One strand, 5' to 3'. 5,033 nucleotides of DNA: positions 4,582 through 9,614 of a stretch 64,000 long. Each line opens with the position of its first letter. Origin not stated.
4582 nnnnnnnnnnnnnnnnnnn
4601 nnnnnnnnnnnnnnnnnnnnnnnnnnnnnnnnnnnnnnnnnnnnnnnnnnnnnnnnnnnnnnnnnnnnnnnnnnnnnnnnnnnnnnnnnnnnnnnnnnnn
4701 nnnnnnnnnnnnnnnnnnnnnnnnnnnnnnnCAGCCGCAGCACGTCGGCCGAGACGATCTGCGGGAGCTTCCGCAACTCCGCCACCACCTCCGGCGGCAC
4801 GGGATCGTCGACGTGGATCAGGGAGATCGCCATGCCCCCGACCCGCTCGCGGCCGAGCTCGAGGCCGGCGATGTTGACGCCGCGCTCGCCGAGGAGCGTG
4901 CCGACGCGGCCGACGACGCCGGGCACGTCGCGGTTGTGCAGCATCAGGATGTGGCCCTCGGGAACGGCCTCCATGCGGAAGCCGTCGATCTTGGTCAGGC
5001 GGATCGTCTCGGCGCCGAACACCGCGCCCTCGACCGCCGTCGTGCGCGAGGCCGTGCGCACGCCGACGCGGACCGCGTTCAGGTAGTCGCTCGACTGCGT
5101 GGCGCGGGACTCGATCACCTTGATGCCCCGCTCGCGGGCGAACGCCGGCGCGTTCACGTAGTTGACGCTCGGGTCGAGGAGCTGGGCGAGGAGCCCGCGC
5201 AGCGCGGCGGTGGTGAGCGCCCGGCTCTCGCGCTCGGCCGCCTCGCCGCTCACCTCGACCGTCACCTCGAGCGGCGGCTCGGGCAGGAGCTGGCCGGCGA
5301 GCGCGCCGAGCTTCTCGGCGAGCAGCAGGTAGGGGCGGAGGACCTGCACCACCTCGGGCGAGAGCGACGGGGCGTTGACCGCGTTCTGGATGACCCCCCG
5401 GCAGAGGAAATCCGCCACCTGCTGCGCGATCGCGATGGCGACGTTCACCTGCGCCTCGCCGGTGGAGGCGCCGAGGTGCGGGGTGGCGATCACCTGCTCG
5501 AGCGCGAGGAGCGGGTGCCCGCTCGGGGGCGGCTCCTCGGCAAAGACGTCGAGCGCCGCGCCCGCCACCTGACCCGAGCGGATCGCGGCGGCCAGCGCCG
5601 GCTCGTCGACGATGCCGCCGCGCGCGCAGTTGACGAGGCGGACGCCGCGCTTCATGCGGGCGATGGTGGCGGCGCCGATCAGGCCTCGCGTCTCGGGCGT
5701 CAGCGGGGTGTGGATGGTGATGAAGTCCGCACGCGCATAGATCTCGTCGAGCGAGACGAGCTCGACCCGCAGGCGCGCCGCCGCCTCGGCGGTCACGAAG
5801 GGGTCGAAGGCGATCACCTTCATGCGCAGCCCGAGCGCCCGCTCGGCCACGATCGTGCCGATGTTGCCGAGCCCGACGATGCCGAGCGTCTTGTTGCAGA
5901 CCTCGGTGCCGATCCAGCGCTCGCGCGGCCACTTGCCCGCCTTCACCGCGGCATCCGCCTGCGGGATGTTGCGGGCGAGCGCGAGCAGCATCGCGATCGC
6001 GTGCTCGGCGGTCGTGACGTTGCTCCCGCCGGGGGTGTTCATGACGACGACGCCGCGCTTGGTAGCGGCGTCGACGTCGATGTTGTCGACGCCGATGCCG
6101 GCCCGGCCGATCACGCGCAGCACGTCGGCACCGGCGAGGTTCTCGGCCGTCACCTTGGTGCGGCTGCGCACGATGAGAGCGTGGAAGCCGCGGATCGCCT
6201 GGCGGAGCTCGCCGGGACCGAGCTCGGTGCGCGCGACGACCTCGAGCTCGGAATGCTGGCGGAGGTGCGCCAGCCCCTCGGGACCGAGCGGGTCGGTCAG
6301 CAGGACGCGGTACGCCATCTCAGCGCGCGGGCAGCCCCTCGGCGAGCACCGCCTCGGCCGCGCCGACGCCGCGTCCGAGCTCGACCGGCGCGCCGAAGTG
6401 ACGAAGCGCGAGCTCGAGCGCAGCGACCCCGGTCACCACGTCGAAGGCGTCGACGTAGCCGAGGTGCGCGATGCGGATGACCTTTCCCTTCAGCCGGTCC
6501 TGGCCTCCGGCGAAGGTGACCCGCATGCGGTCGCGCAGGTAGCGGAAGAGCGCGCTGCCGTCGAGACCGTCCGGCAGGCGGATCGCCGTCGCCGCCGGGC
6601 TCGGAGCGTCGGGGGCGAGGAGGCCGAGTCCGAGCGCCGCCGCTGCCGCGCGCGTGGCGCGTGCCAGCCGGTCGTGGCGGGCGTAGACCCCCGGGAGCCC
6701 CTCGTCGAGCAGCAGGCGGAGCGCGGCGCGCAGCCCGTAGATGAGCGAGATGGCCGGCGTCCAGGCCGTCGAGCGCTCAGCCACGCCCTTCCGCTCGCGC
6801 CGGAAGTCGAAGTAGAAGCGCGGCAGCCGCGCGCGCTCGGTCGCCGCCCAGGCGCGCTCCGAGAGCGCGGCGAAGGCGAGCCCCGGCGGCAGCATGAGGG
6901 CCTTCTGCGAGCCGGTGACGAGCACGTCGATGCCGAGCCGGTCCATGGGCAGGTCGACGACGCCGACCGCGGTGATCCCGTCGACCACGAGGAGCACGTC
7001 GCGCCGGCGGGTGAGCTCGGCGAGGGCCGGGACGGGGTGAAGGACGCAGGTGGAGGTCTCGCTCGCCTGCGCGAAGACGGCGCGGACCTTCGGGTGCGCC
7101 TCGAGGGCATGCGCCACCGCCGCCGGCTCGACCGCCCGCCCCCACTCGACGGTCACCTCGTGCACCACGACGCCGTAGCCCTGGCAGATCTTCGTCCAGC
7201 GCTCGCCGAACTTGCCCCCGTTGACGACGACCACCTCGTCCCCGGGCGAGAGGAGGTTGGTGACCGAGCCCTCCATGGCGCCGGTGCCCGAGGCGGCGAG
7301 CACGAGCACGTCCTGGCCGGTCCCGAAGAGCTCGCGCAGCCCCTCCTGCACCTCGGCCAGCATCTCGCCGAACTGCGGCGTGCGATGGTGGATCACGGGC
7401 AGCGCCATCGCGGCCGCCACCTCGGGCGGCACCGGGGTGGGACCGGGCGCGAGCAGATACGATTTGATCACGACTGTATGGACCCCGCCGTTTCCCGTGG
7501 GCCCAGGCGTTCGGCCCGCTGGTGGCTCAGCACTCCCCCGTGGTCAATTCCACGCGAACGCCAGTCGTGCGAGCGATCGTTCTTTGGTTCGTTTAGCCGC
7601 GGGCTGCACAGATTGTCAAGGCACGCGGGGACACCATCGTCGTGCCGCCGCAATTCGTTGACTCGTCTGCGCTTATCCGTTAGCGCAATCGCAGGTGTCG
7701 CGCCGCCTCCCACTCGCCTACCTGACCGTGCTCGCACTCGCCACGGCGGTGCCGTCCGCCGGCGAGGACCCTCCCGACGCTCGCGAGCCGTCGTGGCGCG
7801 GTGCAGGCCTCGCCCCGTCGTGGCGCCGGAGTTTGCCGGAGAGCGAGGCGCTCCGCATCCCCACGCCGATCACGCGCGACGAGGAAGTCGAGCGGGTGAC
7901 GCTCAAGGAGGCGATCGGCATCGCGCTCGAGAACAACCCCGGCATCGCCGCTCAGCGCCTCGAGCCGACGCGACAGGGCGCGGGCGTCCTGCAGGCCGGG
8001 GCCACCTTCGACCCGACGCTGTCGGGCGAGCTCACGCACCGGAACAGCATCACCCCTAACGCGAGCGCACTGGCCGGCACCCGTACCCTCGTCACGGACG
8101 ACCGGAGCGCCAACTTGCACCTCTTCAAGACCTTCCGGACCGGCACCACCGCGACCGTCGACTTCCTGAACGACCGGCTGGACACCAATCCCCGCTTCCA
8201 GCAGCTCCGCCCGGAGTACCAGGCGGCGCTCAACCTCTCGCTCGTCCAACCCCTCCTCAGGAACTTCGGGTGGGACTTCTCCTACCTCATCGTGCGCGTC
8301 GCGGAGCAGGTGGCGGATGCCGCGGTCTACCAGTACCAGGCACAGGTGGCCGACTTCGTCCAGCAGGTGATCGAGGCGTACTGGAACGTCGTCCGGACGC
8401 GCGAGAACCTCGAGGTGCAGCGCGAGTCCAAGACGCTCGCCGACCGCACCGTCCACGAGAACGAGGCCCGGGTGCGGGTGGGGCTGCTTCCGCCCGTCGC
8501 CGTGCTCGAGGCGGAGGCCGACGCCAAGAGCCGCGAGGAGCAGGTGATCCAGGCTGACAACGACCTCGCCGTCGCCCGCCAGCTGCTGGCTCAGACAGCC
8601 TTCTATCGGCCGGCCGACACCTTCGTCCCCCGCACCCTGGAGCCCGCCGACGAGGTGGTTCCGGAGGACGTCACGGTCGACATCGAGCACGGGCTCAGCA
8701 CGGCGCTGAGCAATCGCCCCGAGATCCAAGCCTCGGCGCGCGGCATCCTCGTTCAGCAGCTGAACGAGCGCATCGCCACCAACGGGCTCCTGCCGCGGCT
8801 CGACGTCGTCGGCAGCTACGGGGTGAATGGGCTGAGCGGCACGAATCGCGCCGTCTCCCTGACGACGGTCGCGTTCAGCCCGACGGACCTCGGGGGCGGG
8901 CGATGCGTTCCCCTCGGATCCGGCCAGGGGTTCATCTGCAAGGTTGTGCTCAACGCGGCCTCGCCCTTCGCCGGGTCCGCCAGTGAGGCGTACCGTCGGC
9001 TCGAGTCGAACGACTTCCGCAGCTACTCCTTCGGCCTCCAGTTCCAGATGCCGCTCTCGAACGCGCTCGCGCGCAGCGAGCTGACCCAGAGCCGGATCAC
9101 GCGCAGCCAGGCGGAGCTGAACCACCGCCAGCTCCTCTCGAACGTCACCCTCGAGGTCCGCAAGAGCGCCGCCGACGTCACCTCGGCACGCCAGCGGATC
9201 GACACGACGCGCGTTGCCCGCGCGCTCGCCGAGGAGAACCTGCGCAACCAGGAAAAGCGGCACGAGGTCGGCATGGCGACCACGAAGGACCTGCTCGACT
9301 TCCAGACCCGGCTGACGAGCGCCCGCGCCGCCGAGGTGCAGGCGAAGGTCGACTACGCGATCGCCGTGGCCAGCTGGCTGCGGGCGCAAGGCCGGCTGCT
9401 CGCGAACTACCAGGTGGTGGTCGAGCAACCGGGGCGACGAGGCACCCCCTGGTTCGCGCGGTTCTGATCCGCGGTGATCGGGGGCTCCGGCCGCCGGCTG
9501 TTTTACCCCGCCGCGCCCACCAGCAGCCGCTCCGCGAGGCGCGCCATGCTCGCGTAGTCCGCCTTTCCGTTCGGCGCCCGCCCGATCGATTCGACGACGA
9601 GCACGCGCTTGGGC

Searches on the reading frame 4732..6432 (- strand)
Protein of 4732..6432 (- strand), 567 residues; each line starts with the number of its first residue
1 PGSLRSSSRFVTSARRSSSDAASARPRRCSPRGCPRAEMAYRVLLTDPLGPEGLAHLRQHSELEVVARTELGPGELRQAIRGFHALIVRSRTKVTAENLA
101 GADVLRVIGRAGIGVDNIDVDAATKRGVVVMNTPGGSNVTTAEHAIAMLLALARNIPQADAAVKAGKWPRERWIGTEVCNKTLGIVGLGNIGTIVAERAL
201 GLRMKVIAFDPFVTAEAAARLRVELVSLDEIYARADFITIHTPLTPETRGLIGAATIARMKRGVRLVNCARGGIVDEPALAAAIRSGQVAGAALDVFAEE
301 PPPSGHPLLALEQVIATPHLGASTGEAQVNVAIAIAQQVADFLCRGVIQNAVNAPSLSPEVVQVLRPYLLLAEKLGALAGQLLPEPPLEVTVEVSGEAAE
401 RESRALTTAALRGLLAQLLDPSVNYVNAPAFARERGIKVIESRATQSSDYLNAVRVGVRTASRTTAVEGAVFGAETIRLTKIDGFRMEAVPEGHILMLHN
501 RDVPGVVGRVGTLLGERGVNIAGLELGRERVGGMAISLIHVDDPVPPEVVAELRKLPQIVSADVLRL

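Call 60: search_protein_families(library=pfam, proteins=[window:4732-6432:-], max_evalue=0.00001)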
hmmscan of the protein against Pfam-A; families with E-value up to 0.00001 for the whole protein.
window:4732-6432:- (567 aa): 5 families
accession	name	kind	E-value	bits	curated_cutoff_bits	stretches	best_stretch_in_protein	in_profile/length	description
PF02826.25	2-Hacid_dh_C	-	1.7e-64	216.9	25.1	1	146-321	1-178/178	D-isomer specific 2-hydroxyacid dehydrogenase, NAD binding domain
PF00389.36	2-Hacid_dh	-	3.5e-35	121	24.6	1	43-353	1-134/134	D-isomer specific 2-hydroxyacid dehydrogenase, catalytic domain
PF19304.4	PGDH_inter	-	1.2e-32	113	27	1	365-482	2-118/119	D-3-phosphoglycerate dehydrogenase intervening domain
PF01842.31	ACT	-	9.8e-15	54.4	27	1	494-557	1-65/66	ACT domain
PF22629.2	ACT_AHAS_ss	-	3.2e-06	27.7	27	0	496-560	1-66/67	AHAS small subunit-like ACT domain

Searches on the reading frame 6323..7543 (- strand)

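Call 60: search_protein_families(library=pfam, proteins=[window:6323-7543:-], max_evalue=0.00001)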
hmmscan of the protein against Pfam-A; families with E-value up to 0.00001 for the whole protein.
window:6323-7543:- (407 aa): 2 families
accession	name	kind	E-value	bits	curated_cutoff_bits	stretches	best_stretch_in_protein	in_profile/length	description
PF00266.25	Aminotran_5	-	3.1e-24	86.1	21.5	1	29-337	2-329/371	Aminotransferase class-V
PF01053.26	Cys_Met_Meta_PP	-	3.5e-08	32.9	27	1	68-213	60-197/381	Cys/Met metabolism PLP-dependent enzyme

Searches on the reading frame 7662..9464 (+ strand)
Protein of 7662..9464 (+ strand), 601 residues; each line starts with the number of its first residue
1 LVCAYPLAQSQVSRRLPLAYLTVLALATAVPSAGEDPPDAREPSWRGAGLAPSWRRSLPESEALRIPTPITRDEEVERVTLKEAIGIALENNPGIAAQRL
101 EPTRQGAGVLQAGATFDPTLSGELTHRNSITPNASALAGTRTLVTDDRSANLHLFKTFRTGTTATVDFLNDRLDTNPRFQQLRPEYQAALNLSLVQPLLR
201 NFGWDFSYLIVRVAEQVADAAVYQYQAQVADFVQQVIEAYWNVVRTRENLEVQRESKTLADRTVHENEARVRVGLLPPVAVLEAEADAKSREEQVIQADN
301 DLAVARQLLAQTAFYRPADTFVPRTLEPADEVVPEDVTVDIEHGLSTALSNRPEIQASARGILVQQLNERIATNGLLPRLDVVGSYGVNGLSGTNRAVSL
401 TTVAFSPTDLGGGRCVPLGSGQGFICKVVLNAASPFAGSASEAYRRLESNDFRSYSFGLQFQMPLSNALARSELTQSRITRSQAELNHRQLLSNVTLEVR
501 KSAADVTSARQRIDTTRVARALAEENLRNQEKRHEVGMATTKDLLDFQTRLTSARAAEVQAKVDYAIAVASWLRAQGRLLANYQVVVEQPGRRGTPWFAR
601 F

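Call 60: search_protein_families(library=pfam, proteins=[window:7662-9464:+], max_evalue=0.00001)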
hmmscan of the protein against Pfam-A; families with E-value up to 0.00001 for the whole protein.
window:7662-9464:+ (601 aa): 1 family
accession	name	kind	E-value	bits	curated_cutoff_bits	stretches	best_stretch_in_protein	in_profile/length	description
PF02321.23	OEP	-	6.7e-41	140.6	22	2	345-574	5-184/187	Outer membrane efflux protein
